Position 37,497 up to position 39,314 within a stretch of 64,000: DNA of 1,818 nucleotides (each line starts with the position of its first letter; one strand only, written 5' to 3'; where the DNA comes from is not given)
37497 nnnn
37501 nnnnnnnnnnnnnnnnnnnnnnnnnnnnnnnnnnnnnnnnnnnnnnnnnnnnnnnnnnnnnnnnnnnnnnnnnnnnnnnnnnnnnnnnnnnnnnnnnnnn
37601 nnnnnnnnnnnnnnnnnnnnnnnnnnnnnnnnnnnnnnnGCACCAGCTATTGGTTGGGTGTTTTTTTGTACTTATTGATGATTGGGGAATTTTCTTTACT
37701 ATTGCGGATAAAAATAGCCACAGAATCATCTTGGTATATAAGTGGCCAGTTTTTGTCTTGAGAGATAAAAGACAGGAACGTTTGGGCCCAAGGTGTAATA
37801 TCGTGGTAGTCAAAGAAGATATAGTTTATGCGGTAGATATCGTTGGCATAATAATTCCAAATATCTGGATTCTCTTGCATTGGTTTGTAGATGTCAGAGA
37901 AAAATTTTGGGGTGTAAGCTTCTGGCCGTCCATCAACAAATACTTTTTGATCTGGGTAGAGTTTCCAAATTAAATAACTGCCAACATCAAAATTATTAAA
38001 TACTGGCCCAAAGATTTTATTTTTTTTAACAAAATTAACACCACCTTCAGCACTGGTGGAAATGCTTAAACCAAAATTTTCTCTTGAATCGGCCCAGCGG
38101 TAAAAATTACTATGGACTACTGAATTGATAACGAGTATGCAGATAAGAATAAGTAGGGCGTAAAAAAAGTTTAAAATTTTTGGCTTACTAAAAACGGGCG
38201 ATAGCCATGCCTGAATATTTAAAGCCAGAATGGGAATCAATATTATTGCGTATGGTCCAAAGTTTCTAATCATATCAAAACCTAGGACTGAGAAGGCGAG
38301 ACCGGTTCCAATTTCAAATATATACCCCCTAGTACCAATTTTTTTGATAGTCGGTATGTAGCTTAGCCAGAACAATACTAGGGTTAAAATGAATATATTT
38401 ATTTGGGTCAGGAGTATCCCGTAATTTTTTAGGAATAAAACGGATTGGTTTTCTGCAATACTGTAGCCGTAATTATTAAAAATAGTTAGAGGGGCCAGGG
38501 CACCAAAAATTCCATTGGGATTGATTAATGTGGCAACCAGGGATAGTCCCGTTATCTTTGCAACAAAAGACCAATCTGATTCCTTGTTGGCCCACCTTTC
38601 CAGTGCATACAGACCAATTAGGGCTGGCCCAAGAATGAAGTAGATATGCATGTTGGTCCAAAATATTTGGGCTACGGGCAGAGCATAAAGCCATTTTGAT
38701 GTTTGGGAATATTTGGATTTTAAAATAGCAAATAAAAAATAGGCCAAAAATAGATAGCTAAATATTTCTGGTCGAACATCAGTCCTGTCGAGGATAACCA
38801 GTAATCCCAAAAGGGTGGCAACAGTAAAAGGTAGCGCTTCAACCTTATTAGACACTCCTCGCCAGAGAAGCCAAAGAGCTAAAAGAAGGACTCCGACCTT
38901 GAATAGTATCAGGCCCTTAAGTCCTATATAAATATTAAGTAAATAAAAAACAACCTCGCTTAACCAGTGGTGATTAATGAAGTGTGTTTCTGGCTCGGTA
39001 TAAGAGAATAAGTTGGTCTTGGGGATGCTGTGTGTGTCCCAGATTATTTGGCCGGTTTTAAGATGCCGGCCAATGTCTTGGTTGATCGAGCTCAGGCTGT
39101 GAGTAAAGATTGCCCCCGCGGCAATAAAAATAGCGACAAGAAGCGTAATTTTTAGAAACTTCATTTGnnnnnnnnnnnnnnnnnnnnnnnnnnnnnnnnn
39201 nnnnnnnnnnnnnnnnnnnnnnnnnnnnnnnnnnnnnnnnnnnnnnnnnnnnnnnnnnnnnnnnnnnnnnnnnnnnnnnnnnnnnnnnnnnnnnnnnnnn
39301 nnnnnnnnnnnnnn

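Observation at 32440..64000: About 28-kb glycan-assembly locus directly downstream of a 1130-aa S-layer-like protein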

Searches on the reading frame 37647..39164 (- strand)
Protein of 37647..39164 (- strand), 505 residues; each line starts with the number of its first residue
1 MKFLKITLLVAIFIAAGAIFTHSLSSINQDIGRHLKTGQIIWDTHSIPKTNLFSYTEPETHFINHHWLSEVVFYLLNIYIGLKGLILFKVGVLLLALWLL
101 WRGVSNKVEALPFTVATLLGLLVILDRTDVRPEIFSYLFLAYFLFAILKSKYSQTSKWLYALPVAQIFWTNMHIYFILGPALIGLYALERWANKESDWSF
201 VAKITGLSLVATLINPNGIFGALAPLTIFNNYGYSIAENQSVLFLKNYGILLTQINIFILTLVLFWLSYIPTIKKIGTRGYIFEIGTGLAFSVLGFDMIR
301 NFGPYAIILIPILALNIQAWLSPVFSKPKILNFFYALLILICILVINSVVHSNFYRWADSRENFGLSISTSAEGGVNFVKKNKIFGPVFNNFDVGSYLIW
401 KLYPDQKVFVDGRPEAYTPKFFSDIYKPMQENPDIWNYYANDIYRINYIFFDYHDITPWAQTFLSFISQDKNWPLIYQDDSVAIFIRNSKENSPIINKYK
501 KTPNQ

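Call 4: search_protein_families(library=pfam, proteins=[window:37647-39164:-], max_evalue=0.01)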
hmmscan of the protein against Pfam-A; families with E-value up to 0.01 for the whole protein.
window:37647-39164:- (505 aa): 0 families

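Call 14: search_protein_families(library=ncbifam, proteins=[window:37647-39164:-], max_evalue=0.01)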
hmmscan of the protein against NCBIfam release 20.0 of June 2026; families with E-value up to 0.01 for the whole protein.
window:37647-39164:- (505 aa): 0 families

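Call 40: find_homologous_proteins(query=window:37647-39164:-)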
Query window:37647-39164:- (505 aa): 996 proteins with E <= 0.001 among 8000 candidates; the best 120 are listed.
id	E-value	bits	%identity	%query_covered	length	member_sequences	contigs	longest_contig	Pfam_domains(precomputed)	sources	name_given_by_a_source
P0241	3.2e-242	823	69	99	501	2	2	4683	-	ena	-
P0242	6.0e-236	802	67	99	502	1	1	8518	-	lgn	-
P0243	3.2e-235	800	67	99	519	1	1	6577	-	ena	-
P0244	5.4e-232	789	67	99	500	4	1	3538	-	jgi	-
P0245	1.6e-230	784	69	96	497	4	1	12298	-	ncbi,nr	ncbi:MAG: hypothetical protein Q8P69_01555 [bacterium]|nr:hypothetical protein [bacterium]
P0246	4.4e-228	776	66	99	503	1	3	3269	-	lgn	-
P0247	5.7e-228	776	67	100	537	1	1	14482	-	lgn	-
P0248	8.2e-227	772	68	99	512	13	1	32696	-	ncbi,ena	ncbi:MAG: hypothetical protein AAB374_01825 [Patescibacteria group bacterium]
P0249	4.7e-224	763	66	100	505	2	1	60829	-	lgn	-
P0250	3.0e-209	714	63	97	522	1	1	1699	-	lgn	-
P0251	2.4e-197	675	60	99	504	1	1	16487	-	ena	-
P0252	2.7e-195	668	61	99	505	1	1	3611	-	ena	-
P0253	1.5e-194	666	59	99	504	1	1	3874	-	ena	-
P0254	2.4e-194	665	60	99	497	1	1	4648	-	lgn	-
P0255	7.6e-193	660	57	100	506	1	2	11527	-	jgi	jgi:hypothetical protein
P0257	4.2e-185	635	58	99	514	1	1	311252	-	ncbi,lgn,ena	-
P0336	9.4e-144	498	47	98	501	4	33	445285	-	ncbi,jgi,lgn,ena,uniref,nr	ncbi:MAG: hypothetical protein A2568_03475 [Candidatus Yanofskybacteria bacterium RIFOXYD1_FULL_44_1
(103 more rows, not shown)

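Call 44: search_solved_structures(query=A4, max_evalue=10)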
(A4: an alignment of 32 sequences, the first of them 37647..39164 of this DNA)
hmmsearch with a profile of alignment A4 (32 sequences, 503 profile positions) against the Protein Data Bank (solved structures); distinct sequences matched with E-value up to 10: 0.

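Call 45: search_protein_families(library=pfam, alignment_id=A4, max_evalue=1)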
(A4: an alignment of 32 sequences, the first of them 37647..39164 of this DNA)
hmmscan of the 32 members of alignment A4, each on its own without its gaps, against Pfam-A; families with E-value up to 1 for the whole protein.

A. member 1, window:37647-39164:- (505 aa): 1 family
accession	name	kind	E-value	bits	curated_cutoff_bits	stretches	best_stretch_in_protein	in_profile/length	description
PF09716.15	ETRAMP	-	0.048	14.1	29.1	0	329-353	2-26/81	Malarial early transcribed membrane protein (ETRAMP)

B. families by the number of members that match (of 32 scanned): 10 families
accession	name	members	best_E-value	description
PF25637.1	DUF7942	4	0.011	Family of unknown function (DUF7942)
PF06796.16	NapE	2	0.026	Periplasmic nitrate reductase protein NapE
PF15158.11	TMEM249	2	0.24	Cation channel sperm-associated auxiliary subunit TMEM249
PF19529.4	DUF6057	1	0.047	Family of unknown function (DUF6057)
PF09716.15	ETRAMP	1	0.048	Malarial early transcribed membrane protein (ETRAMP)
PF05661.17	DUF808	1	0.2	Protein of unknown function (DUF808)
PF10558.14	MTP18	1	0.23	Mitochondrial 18 KDa protein (MTP18)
PF02286.21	Dehydratase_LU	1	0.24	Dehydratase large subunit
PF05399.16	EVI2A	1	0.25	Ectropic viral integration site 2A protein (EVI2A)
PF15106.11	TMEM156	1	0.37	TMEM156 protein family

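Call 50: predict_structure(alignment_id=A4)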
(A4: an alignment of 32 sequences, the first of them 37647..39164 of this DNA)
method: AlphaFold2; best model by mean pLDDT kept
length: 505 residues; sequences in the alignment: 32
mean_pLDDT: 91.1   pTM: 0.90
mean pLDDT of the five models: 91.1, 90.4, 89.4, 86.9, 85.5
residues with pLDDT >= 90: 355; 70-90: 130; 50-70: 19; < 50: 1
segments of 3 or more residues with pLDDT < 50: none
pLDDT, mean of each block of 10 residues (from residue 1): 95 98 85 92 91 74 89 97 96 98 96 98 93 96 98 93 97 94 97 95 98 90 79 65 84 93 97 91 97 93 97 96 86 96 98 92 88 91 93 84 86 69 88 95 94 83 93 93 94 94 58
secondary structure, 60 per line:
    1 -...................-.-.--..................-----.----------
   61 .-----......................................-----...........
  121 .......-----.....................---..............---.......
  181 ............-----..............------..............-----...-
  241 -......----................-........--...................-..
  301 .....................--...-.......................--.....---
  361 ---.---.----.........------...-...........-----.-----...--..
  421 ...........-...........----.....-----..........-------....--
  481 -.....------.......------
elements in order: H2-20 H27-44 H67-104 H110-127 H133-153 H157-170 H174-192 H198-211 H218-231 H242-247 H252-267 H269-276 H279-297 H299-321 H328-350 H353-357 H373-381 E388-390 H392-402 H419-431 H433-443 E448-452 H458-467 E475-478 E482-486 H493-499

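Call 55: fold_search(model_id=the predicted structure, library=pdb)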
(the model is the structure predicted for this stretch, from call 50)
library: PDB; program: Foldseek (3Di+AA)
matches with E <= 10: 218; with E <= 0.001: 23
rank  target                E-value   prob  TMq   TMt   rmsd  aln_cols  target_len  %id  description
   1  8age_A                1.2e-06  1.00  0.64  0.52   8.5       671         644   11  Structure of yeast oligosaccharylransferase complex with acceptor peptide bound (released 2022-12-07)
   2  6ezn_F                2.3e-06  1.00  0.62  0.50  12.1       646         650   11  Cryo-EM structure of the yeast oligosaccharyltransferase (OST) complex (released 2018-01-17)
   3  8agc_A                3.9e-06  1.00  0.65  0.49   7.4       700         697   12  Structure of yeast oligosaccharylransferase complex with lipid-linked oligosaccharide and non-acceptor peptide bound (released 2022-12-07)
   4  7zli_A                8.3e-06  1.00  0.61  0.49   8.9       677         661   10  Cryo-EM structure of C-mannosyltransferase CeDPY19, in complex with Dol25-P-Man and bound to CMT2-Fab and anti-Fab nan (released 2023-01-11)
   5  7zlh_A                9.1e-06  1.00  0.60  0.48   9.8       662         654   11  Cryo-EM structure of C-mannosyltransferase CeDPY19, in apo state, bound to CMT2-Fab and anti-Fab nanobody (released 2023-01-11)
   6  6s7t_A                9.5e-06  1.00  0.62  0.47   7.7       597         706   11  Cryo-EM structure of human oligosaccharyltransferase complex OST-B (released 2019-12-18)
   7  7oci_F                9.9e-06  1.00  0.63  0.52   8.8       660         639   11  Cryo-EM structure of yeast Ost6p containing oligosaccharyltransferase complex (released 2022-02-16)
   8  8agb_A                9.9e-06  1.00  0.59  0.49  11.6       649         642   11  Structure of yeast oligosaccharylransferase complex with lipid-linked oligosaccharide bound (released 2022-12-07)
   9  8b6l_I                1.2e-05  1.00  0.64  0.49   6.6       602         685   11  Subtomogram average of the human Sec61-TRAP-OSTA-translocon (released 2022-12-07)
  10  7e9s_A                2.0e-05  1.00  0.64  0.40   9.9       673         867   12  Archaeal oligosaccharyltransferase AglB from Archaeoglobus fulgidus in complex with an inhibitory peptide and a dolich (released 2021-09-08)
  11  8pn9_A                2.2e-05  1.00  0.63  0.50   6.1       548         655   12  Structure of human oligosaccharyltransferase OST-A complex bound to NGI-1 (released 2024-05-08)
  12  6s7o_A                2.3e-05  1.00  0.65  0.52   6.3       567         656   11  Cryo-EM structure of human oligosaccharyltransferase complex OST-A (released 2019-12-18)
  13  7zlg_A                2.3e-05  1.00  0.54  0.44   9.1       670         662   11  Cryo-EM structure of C-mannosyltransferase CeDPY19, in complex with acceptor peptide and bound to CMT2-Fab and anti-Fa (released 2023-01-11)
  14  9n9j_I                4.4e-05  1.00  0.63  0.48   6.8       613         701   11  Structure of a GRP94 folding intermediate engaged with a CCDC134- and FKBP11-bound secretory translocon (released 2025-11-19)
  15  8if8_C                4.6e-05  1.00  0.48  0.42   9.1       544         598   13  Arabinosyltransferase AftA (released 2023-05-31)
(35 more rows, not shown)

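Call 94: find_encoding_contigs(protein=P0336, flank=10000, max_places=1)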
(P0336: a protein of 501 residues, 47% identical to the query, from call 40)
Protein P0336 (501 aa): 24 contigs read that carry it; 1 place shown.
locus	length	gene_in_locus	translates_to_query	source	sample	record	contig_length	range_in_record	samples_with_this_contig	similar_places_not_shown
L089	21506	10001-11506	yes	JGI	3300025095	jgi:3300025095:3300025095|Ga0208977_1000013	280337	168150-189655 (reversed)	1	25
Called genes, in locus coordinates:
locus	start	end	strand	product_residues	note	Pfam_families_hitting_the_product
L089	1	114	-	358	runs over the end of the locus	PF00534:Glycos_transf_1, PF13692:Glyco_trans_1_4, PF13524:Glyco_trans_1_2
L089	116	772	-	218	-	PF13489:Methyltransf_23, PF13847:Methyltransf_31, PF08241:Methyltransf_11, PF08242:Methyltransf_12 (weak), PF01209:Ubie_methyltran (weak), PF13649:Methyltransf_25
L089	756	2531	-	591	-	PF13238:AAA_18 (faint), PF13439:Glyco_transf_4, PF00534:Glycos_transf_1, PF13692:Glyco_trans_1_4, PF13524:Glyco_trans_1_2 (weak)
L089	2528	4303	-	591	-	PF00534:Glycos_transf_1, PF13692:Glyco_trans_1_4, PF13489:Methyltransf_23, PF08241:Methyltransf_11, PF08242:Methyltransf_12, PF13649:Methyltransf_25, PF13847:Methyltransf_31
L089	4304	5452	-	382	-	PF00534:Glycos_transf_1, PF13692:Glyco_trans_1_4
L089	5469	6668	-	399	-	PF13439:Glyco_transf_4, PF13579:Glyco_trans_4_4, PF00534:Glycos_transf_1, PF13692:Glyco_trans_1_4, PF13524:Glyco_trans_1_2 (weak)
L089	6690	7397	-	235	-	PF00535:Glycos_transf_2, PF10111:Glyco_tranf_2_2 (weak), PF13641:Glyco_tranf_2_3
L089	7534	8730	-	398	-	PF13439:Glyco_transf_4 (weak), PF20706:GT4-conflict, PF00534:Glycos_transf_1, PF13692:Glyco_trans_1_4, PF13524:Glyco_trans_1_2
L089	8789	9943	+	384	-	PF13439:Glyco_transf_4, PF13579:Glyco_trans_4_4, PF00534:Glycos_transf_1, PF13692:Glyco_trans_1_4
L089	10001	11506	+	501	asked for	-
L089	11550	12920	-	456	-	PF04536:TPM_phosphatase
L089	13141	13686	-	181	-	-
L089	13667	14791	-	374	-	-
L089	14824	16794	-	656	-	PF13174:TPR_6 (faint), PF00515:TPR_1 (weak), PF07719:TPR_2 (weak), PF13181:TPR_8 (weak), PF13414:TPR_11 (weak), PF13424:TPR_12 (weak), PF14559:TPR_19 (weak), PF13431:TPR_17 (weak), +7 more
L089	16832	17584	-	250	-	PF13181:TPR_8 (faint), PF13428:TPR_14 (faint), PF07719:TPR_2 (faint)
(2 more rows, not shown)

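Call 95: find_encoding_contigs(protein=P0257, flank=10000, max_places=1)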
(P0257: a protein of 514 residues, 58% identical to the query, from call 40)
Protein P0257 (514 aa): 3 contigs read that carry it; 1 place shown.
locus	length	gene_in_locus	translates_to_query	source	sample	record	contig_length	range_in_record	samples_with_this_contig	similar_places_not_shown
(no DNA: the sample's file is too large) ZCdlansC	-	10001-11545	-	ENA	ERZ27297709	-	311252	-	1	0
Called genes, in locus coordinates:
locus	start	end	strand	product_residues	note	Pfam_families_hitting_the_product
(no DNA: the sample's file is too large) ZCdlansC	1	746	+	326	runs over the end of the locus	-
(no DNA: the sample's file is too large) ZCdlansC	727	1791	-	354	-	PF13579:Glyco_trans_4_4 (faint), PF00534:Glycos_transf_1, PF13692:Glyco_trans_1_4, PF13524:Glyco_trans_1_2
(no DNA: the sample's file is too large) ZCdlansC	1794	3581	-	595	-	-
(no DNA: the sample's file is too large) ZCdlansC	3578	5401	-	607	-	PF00534:Glycos_transf_1, PF13692:Glyco_trans_1_4, PF13524:Glyco_trans_1_2 (weak), PF01522:Polysacc_deac_1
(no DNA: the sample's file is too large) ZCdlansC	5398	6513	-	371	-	PF13439:Glyco_transf_4 (faint), PF20706:GT4-conflict, PF00534:Glycos_transf_1, PF13692:Glyco_trans_1_4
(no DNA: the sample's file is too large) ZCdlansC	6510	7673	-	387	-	PF13439:Glyco_transf_4, PF13579:Glyco_trans_4_4, PF00534:Glycos_transf_1, PF13692:Glyco_trans_1_4, PF13524:Glyco_trans_1_2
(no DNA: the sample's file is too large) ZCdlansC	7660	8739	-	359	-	PF13439:Glyco_transf_4, PF13579:Glyco_trans_4_4, PF20706:GT4-conflict, PF00534:Glycos_transf_1, PF13692:Glyco_trans_1_4, PF13524:Glyco_trans_1_2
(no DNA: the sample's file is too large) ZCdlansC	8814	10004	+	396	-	PF13439:Glyco_transf_4, PF13579:Glyco_trans_4_4, PF00534:Glycos_transf_1, PF13692:Glyco_trans_1_4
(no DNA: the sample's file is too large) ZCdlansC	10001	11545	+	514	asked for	-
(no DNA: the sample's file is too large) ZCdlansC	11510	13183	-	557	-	PF13432:TPR_16 (weak), PF13424:TPR_12 (weak), PF13431:TPR_17 (weak), PF00515:TPR_1, PF07719:TPR_2 (weak), PF13181:TPR_8 (weak), PF13414:TPR_11 (weak), PF14559:TPR_19 (weak), +4 more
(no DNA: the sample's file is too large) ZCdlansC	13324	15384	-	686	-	-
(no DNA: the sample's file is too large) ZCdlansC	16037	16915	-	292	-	PF00932:LTD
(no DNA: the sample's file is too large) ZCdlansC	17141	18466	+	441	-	PF05057:DUF676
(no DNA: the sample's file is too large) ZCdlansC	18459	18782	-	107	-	-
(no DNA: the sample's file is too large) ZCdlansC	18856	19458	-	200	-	PF03965:Penicillinase_R (faint)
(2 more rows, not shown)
